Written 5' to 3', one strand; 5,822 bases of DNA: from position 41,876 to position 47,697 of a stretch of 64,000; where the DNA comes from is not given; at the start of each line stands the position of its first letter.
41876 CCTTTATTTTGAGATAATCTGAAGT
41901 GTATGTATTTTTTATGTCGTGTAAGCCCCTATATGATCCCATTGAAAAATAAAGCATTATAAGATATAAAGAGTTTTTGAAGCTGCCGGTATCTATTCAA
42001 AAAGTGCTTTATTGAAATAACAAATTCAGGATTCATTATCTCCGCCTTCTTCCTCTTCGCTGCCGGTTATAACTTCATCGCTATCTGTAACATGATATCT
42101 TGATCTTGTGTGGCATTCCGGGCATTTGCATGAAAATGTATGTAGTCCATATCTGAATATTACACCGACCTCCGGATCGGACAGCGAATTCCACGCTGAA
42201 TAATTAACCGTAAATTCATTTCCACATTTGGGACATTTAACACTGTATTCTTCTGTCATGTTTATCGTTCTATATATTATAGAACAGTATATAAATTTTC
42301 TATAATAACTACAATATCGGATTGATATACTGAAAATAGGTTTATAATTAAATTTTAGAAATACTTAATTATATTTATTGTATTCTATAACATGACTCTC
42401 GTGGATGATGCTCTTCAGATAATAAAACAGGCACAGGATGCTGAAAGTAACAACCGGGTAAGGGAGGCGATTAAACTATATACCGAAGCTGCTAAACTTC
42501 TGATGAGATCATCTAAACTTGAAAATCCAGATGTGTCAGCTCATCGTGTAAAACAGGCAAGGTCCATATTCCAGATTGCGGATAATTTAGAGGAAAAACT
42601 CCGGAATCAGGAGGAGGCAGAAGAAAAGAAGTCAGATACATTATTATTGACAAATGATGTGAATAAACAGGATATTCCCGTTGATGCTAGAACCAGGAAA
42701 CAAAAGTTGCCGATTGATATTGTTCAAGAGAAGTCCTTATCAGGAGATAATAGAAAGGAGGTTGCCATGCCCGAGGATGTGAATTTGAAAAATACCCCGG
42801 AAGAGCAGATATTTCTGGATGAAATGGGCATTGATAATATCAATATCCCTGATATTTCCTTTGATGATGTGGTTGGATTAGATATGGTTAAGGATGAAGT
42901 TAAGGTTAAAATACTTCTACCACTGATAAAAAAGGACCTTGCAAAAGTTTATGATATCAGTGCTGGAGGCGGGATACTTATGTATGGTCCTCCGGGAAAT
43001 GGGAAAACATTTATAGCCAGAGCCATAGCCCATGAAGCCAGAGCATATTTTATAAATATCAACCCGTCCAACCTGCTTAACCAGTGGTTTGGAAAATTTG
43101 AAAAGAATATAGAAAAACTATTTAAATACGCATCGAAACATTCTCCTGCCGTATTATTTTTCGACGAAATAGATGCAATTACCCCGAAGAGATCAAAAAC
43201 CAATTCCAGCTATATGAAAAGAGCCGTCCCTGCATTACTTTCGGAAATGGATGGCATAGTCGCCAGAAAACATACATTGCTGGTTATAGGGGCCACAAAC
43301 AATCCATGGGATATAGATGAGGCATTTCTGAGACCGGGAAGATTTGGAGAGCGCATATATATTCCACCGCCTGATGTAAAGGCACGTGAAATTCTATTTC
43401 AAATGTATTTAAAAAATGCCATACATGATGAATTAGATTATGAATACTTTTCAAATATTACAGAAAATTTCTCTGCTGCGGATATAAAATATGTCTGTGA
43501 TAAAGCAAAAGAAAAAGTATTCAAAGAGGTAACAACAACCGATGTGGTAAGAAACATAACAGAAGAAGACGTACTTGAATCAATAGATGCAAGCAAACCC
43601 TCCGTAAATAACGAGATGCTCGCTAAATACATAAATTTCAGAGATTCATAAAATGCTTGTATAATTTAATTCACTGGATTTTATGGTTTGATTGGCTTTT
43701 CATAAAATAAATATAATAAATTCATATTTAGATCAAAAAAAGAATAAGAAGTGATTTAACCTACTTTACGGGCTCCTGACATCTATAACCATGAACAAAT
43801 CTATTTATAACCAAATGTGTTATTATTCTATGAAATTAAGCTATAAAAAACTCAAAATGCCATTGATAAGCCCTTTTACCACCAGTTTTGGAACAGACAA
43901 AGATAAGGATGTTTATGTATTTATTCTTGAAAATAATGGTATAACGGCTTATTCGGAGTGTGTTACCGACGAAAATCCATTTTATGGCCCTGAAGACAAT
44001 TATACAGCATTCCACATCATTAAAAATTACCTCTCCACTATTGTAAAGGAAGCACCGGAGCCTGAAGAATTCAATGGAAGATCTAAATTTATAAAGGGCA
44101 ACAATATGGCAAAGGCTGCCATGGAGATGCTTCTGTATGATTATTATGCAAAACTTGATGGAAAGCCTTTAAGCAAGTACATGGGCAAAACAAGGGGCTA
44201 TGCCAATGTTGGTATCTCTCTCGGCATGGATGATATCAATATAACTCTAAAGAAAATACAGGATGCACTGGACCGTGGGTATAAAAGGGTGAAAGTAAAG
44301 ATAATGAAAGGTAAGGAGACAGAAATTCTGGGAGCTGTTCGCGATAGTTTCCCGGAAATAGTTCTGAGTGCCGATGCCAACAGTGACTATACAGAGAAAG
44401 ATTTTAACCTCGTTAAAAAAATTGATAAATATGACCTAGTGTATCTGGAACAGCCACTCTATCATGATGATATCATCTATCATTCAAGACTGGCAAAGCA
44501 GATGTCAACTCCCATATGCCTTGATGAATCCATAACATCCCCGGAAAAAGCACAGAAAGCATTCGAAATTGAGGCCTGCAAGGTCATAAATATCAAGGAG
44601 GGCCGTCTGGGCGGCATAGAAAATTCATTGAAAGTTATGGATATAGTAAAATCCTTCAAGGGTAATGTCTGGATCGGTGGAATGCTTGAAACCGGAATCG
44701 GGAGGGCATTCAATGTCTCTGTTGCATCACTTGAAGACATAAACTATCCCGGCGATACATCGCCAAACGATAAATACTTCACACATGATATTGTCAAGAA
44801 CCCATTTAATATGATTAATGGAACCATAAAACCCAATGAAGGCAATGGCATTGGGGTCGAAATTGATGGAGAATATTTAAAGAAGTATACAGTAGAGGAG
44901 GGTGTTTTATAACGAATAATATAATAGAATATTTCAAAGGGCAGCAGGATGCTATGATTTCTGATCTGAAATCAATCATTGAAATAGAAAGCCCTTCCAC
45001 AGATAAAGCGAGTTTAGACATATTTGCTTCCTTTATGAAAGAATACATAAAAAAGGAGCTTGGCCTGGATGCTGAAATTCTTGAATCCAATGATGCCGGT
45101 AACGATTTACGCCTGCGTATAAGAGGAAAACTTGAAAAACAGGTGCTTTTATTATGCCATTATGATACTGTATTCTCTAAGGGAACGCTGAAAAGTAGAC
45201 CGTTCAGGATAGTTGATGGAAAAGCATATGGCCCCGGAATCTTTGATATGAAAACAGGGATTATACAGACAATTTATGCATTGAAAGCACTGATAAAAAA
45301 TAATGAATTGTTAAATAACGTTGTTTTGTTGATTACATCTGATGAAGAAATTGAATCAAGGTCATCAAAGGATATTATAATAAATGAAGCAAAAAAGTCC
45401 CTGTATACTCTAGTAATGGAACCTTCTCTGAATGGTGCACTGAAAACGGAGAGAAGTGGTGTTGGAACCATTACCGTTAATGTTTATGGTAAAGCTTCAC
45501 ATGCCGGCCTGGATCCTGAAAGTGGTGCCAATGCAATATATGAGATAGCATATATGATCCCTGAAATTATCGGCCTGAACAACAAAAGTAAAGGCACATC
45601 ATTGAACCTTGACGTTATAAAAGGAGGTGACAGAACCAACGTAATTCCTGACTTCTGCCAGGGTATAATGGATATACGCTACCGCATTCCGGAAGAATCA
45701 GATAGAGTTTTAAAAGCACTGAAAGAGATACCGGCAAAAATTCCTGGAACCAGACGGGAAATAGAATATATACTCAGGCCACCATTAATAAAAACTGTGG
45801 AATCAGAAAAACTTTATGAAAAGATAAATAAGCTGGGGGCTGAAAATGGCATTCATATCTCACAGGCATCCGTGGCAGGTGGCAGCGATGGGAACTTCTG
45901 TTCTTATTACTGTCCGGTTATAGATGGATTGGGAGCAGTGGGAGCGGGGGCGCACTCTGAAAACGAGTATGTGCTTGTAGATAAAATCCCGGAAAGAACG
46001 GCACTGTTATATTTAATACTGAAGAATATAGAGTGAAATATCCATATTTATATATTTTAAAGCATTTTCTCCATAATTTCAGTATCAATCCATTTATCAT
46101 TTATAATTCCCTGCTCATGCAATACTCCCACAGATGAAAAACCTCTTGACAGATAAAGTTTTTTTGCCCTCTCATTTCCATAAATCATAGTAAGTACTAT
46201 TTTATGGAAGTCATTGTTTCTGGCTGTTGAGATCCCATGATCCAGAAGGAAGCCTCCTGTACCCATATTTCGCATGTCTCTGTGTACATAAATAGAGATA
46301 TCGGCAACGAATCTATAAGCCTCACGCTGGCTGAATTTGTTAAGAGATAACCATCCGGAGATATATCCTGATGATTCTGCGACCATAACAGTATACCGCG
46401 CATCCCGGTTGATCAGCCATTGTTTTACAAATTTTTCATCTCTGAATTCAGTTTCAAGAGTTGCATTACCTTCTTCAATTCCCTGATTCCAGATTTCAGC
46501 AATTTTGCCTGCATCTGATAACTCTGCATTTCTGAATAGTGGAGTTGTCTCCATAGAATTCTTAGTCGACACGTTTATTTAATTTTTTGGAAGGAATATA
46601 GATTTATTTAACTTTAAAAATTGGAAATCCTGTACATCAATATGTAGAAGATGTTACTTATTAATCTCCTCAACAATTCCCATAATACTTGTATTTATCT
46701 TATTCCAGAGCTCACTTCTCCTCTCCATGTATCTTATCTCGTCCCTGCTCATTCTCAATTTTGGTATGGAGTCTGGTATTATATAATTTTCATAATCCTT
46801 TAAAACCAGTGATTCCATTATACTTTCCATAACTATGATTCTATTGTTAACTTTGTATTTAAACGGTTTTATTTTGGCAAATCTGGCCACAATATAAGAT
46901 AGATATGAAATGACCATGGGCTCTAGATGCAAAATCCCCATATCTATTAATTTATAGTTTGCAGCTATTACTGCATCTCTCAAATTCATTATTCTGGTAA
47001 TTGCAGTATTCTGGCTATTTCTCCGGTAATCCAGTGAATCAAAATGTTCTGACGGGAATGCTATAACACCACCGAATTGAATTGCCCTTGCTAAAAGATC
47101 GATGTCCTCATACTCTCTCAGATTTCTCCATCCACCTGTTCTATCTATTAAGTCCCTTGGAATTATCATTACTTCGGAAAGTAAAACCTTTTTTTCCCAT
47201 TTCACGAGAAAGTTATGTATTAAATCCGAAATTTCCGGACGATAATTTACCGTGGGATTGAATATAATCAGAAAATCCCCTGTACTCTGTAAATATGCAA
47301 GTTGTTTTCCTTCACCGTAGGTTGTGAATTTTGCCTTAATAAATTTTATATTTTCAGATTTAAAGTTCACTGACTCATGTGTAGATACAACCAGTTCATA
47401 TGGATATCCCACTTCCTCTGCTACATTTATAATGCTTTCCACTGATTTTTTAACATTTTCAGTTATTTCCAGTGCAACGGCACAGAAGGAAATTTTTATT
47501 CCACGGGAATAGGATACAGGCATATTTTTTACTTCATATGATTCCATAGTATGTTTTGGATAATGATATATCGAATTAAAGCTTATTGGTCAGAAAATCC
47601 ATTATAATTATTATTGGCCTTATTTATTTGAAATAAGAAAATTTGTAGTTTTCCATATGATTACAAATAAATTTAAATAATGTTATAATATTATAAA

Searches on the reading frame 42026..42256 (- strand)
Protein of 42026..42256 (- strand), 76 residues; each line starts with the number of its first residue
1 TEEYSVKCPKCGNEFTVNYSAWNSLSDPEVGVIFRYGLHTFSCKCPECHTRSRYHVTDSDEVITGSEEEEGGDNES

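Call 76: search_protein_families(library=pfam, proteins=[window:42026-42256:-], max_evalue=1)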
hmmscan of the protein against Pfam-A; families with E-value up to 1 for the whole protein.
window:42026-42256:- (76 aa): 49 families (the best 25 are shown)
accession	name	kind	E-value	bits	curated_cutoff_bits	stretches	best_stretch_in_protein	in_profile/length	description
PF24441.1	DUF7560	-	1.2e-05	25.4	27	1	1-21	1-21/44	Family of unknown function (DUF7560)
PF23454.1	Zn_ribbon_Brz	-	5.9e-05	24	27.9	2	5-17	5-17/58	Transcriptional regulator Brz zinc beta ribbon domain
PF12760.12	Zn_ribbon_IS1595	-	0.00041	20.7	25.4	1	43-58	19-34/46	Transposase zinc-ribbon domain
PF14353.12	CpXC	-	0.00053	20.4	25.4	1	6-55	1-50/121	CpXC protein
PF08271.17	Zn_Ribbon_TF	-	0.00067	19.6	29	1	7-19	2-15/43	TFIIB zinc-binding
PF09723.15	Zn_ribbon_8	-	0.00095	19.6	34.4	1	7-17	7-17/41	Zinc ribbon domain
PF01667.23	Ribosomal_S27e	-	0.0027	17.8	24.5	1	5-17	7-19/55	Ribosomal protein S27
PF05876.18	GpA_ATPase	-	0.0034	17.5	25.6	1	2-51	191-232/247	Phage terminase large subunit gpA, ATPase domain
PF13717.11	Zn_ribbon_4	-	0.0037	17.6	30.3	1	5-16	25-36/36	zinc-ribbon domain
PF10122.14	Zn_ribbon_Com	-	0.0041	17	22.9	1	3-13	22-32/52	Mu-like prophage protein Com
PF01155.25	HypA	-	0.0051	17.3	28.9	1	3-61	68-104/112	Hydrogenase/urease nickel incorporation, metallochaperone, hypA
PF12677.13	DUF3797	-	0.0051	17.1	25.1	1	6-18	14-26/48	Domain of unknown function (DUF3797)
PF13453.11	Zn_ribbon_TFIIB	-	0.0059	16.4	22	1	7-16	1-10/41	Transcription factor zinc-finger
PF25208.1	DUF7838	-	0.0071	16.7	28.5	0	3-16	4-17/55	Domain of unknown function (DUF7838)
PF08274.17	Zn_Ribbon_YjdM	-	0.0075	16.7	30.8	1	8-16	5-13/30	PhnA Zinc-Ribbon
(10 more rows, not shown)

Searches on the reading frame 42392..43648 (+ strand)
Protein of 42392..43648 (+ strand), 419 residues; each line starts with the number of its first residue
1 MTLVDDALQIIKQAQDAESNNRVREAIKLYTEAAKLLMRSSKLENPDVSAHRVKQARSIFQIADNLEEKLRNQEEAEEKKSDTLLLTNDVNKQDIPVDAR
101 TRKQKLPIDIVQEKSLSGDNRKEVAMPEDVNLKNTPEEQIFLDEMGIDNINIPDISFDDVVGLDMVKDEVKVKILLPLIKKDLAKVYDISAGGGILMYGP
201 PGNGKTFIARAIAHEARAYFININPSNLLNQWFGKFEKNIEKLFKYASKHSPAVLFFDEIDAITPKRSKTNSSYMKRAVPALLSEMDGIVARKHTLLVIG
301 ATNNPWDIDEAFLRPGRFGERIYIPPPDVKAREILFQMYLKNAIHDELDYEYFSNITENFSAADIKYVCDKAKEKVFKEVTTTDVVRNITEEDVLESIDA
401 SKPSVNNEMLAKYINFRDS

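Call 51: search_protein_families(library=ncbifam, proteins=[window:42392-43648:+], max_evalue=0.00001)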
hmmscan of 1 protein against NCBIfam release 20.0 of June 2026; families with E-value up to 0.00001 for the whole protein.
window:42392-43648:+ (419 aa): 14 families
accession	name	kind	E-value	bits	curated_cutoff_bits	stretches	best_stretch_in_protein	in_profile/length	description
NF041006.2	cell_div_CdvC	equivalog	3.3e-61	207.2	650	1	151-416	96-364/370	cell division protein CdvC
NF003069.1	PRK03992.1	subfamily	7.3e-58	196.5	500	1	124-398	96-369/379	proteasome-activating nucleotidase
TIGR01243.1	CDC48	subfamily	1.1e-57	195.9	802.65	1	150-416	445-725/733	CDC48 family AAA ATPase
TIGR01242.2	TIGR01242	subfamily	3.6e-54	184.1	500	1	146-399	102-353/362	proteasome-activating nucleotidase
NF047748.1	PrtsmActNtasePan1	equivalog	5.9e-52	177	750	1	89-404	79-395/405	proteasome-activating nucleotidase Pan1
NF047747.1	PrtsmActNtasePan2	equivalog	1.5e-45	156.2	700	1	76-386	67-381/397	proteasome-activating nucleotidase Pan2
TIGR03689.1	pup_AAA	equivalog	2.8e-44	151.7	504.75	1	110-386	144-420/512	proteasome ATPase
TIGR01241.2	FtsH_fam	equivalog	1.8e-43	149.2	600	1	153-372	157-378/598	ATP-dependent zinc metalloprotease FtsH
NF042959.1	IteA_antiphage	equivalog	9.5e-34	117.1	510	1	179-382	112-311/367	anti-phage ATPase IteA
NF008004.0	PRK10733.1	equivalog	1.3e-31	109.3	1008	1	155-372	149-368/644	ATP-dependent zinc metalloprotease FtsH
TIGR03922.1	T7SS_EccA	equivalog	7.3e-09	34.7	466.65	1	158-302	276-423/557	type VII secretion AAA-ATPase EccA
NF003229.0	PRK04195.1-5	equivalog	1.6e-07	30.4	280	1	166-267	20-119/413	replication factor C large subunit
NF038214.1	IS21_help_AAA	equivalog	2.6e-06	27.3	200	0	183-232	81-133/232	IS21-like element helper ATPase IstB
NF009881.0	PRK13341.1-2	equivalog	5.9e-06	24.4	651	0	195-225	55-85/736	AAA family ATPase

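Call 52: search_protein_families(library=pfam, proteins=[window:42392-43648:+], max_evalue=0.01)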
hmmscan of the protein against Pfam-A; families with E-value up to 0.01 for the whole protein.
window:42392-43648:+ (419 aa): 16 families
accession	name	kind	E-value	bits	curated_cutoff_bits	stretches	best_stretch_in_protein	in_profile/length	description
PF00004.35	AAA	-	9.3e-41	139.8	21.2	1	195-325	1-130/131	ATPase family associated with various cellular activities (AAA)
PF04212.24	MIT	-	4.7e-08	33.4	30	1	5-47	2-43/66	MIT (microtubule interacting and transport) domain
PF13191.12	AAA_16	-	1.3e-05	26.2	32.6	1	189-265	19-103/167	AAA ATPase domain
PF17862.7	AAA_lid_3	-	3.1e-05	23.9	27.2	1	348-382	2-36/45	AAA+ lid domain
PF13173.12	AAA_14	-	0.0002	21.8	27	1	195-266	5-77/129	AAA domain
PF09336.16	Vps4_C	-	0.00024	21.4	21.3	1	372-417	11-57/61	Vps4 C terminal oligomerisation domain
PF20720.3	nSTAND3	-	0.00028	21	27.2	1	195-260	20-74/155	Novel STAND NTPase 3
PF05496.18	RuvB_N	-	0.00045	20.5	27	1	157-263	6-96/159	Holliday junction DNA helicase RuvB P-loop domain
PF07728.20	AAA_5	-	0.00057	20.3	22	1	195-305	2-124/139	AAA domain (dynein-related subfamily)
PF06068.19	TIP49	-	0.00087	19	23.8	1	189-242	48-102/347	TIP49 P-loop domain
PF01695.23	IstB_IS21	-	0.0025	17.8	24.1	1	183-217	83-117/238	IstB-like ATP binding protein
PF13671.12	AAA_33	-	0.0036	18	27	0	195-303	2-79/143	AAA domain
PF05729.18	NACHT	-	0.0064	16.8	26.7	0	195-217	3-25/167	NACHT domain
PF01078.27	Mg_chelatase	-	0.0065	16.3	20.3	0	188-213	16-43/207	Magnesium chelatase, subunit ChlI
PF01057.23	Parvo_NS1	-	0.0067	15.9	20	0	195-231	116-154/271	Parvovirus non-structural protein NS1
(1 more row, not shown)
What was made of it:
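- On Vps4 / CdvC AAA ATPases: The paralogue g2b scores 21.4 bits and just passes (call 52).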

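Call 56: list_cluster_members(proteins=[window:42392-43648:+, window:48154-49248:+, window:49310-49927:+, window:47709-48158:+])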
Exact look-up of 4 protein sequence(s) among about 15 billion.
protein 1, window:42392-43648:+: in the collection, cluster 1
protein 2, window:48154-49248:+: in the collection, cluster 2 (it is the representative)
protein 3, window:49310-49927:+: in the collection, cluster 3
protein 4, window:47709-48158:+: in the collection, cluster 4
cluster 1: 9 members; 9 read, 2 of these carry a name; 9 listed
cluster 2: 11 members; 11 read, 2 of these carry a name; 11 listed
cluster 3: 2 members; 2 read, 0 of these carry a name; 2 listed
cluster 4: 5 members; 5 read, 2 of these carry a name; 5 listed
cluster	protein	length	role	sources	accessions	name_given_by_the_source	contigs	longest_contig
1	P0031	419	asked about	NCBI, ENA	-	-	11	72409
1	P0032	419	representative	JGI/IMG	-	transitional endoplasmic reticulum ATPase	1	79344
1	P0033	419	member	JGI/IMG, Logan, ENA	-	transitional endoplasmic reticulum ATPase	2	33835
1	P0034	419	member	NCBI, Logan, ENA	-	-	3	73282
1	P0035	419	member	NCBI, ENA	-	-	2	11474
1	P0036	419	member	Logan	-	-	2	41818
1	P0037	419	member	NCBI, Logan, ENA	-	-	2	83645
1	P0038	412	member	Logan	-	-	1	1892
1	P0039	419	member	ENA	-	-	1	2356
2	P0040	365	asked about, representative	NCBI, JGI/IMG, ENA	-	-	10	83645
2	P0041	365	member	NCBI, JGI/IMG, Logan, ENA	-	transitional endoplasmic reticulum ATPase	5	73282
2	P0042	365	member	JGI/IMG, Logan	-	transitional endoplasmic reticulum ATPase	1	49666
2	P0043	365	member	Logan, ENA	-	-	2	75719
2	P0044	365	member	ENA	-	-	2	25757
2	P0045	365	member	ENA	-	-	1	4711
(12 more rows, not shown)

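Call 57: find_encoding_contigs(protein=window:42392-43648:+, flank=9000, max_places=6)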
Protein window:42392-43648:+ (419 aa): 15 contigs read that carry it; 6 places shown.
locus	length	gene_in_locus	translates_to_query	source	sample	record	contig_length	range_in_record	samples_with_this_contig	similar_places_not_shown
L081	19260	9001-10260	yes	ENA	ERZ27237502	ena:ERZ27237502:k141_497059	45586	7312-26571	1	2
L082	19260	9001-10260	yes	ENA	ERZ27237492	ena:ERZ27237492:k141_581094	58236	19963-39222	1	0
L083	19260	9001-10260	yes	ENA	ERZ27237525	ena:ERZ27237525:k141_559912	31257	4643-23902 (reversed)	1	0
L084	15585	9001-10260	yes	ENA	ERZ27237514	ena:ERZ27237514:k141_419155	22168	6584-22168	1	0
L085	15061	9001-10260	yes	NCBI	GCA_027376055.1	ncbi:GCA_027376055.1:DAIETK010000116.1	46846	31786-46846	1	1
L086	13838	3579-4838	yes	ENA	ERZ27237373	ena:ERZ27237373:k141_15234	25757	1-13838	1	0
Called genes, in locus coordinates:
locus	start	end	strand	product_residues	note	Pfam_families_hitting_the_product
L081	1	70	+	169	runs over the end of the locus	PF02566:OsmC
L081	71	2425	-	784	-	PF00690:Cation_ATPase_N, PF00122:E1-E2_ATPase, PF00702:Hydrolase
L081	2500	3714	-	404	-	PF07690:MFS_1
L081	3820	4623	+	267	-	PF04321:RmlD_sub_bind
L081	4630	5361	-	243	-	PF02358:Trehalose_PPase, PF08282:Hydrolase_3 (faint)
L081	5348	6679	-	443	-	PF00982:Glyco_transf_20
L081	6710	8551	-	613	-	PF19291:TREH_N, PF00723:Glyco_hydro_15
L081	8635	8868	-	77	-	PF24441:DUF7560 (faint)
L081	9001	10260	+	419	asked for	PF04212:MIT, PF00004:AAA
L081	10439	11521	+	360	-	PF02746:MR_MLE_N (weak), PF13378:MR_MLE_C, PF26685:DUF8230_C (weak)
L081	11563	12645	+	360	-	PF01546:Peptidase_M20, PF07687:M20_dimer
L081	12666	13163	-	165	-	PF13420:Acetyltransf_4, PF00583:Acetyltransf_1, PF13508:Acetyltransf_7 (weak)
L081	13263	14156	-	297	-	-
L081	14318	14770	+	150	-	-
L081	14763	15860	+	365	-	PF04212:MIT (faint), PF13191:AAA_16 (weak), PF07728:AAA_5 (faint), PF00004:AAA, PF17862:AAA_lid_3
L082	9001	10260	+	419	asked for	PF04212:MIT, PF00004:AAA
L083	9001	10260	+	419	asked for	PF04212:MIT, PF00004:AAA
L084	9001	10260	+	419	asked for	PF04212:MIT, PF00004:AAA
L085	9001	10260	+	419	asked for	PF04212:MIT, PF00004:AAA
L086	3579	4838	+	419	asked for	PF04212:MIT, PF00004:AAA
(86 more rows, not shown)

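Call 60: find_related_loci(query=window:42392-43648:+, collection=metagenome_contigs, flank=5000)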
Query window:42392-43648:+ (419 aa) in metagenome_contigs; peptide patterns used: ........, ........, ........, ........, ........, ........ (x = any residue, [..] = any of these).
128 stretches matched a pattern; 1 encode a relative of the query (tblastn E <= 1e-3); 1 distinct loci.
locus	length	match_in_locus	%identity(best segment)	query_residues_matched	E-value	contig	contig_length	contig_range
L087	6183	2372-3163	35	153-416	6e-56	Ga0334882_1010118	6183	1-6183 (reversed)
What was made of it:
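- Tried and rejected: A metagenome scan for relatives returned one distant AAA only (call 60).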

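Call 79: search_protein_families(library=phrogs, proteins=[window:42392-43648:+], max_evalue=0.01)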
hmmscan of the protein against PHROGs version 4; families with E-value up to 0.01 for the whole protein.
window:42392-43648:+ (419 aa): 21 families
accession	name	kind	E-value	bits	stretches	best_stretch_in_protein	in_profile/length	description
phrog_3757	-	unknown function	3.6e-44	152.7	1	179-403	114-329/367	-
phrog_30773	-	unknown function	1.4e-33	117.1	1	155-372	160-380/666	-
phrog_10401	-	other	1e-28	101.5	1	190-392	458-643/667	ATPase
phrog_9172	-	unknown function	2e-26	93.9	1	192-376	107-300/509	-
phrog_8638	-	unknown function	1.1e-24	88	1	17-403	145-515/568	-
phrog_10440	-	unknown function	8.4e-17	61.8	1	150-402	190-429/483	-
phrog_7485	-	unknown function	1.5e-15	58.1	1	194-376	229-405/430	-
phrog_4339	-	unknown function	6.9e-12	46.2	1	57-300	217-408/552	-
phrog_168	-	DNA, RNA and nucleotide metabolism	4.9e-09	37.3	1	190-270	40-119/314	clamp loader of DNA polymerase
phrog_14322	-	unknown function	4.7e-08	33.7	1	17-317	61-341/398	-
phrog_11838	-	DNA, RNA and nucleotide metabolism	1.5e-06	28.6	1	194-278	42-125/420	clamp loader of DNA polymerase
phrog_50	-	DNA, RNA and nucleotide metabolism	3.4e-06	27.4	1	186-239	362-419/570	DnaC-like helicase loader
phrog_5846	-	DNA, RNA and nucleotide metabolism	2.2e-05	24.9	1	157-265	15-108/380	clamp loader of DNA polymerase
phrog_3277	-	DNA, RNA and nucleotide metabolism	2.7e-05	25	1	192-248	10-65/168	DnaC-like helicase loader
phrog_296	-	integration and excision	4.5e-05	23.3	1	190-226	316-352/626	DNA transposition protein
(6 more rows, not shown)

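Call 80: search_protein_families(library=padloc, proteins=[window:42392-43648:+], max_evalue=0.001)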
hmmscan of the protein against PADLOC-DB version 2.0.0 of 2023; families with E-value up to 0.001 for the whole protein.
window:42392-43648:+ (419 aa): 7 families
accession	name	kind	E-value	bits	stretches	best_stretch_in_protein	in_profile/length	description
PDLC02196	IetA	-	3.8e-39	133.2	1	147-396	78-325/374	-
PDLC02195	IetA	-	9.5e-32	108.7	1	183-394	128-335/395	-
PDLC04232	IetA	-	4.1e-30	103.3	1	153-393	78-312/330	-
PDLC00915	TRIP13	-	4.9e-21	73.4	1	161-401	32-291/302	TRIP13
PDLC04231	IetA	-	8e-17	59.9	1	155-329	81-249/262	-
PDLC00914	TRIP13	-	1.8e-10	38.7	1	227-404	123-295/302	TRIP13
PDLC04140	mad8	-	8.5e-05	20.2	1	181-243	11-70/314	mads_8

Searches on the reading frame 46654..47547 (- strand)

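Call 3: search_protein_families(library=pfam, proteins=[window:46654-47547:-], max_evalue=1)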
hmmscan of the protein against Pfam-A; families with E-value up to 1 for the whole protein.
window:46654-47547:- (297 aa): 1 family
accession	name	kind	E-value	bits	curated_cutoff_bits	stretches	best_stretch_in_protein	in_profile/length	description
PF19345.5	MTHFR_2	-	0.11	12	27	1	68-128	160-218/295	Mycobacterial methylenetetrahydrofolate reductase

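Call 8: search_protein_families(library=ncbifam, proteins=[window:46654-47547:-], max_evalue=1)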
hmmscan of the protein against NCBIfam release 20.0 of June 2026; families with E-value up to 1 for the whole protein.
window:46654-47547:- (297 aa): 0 families
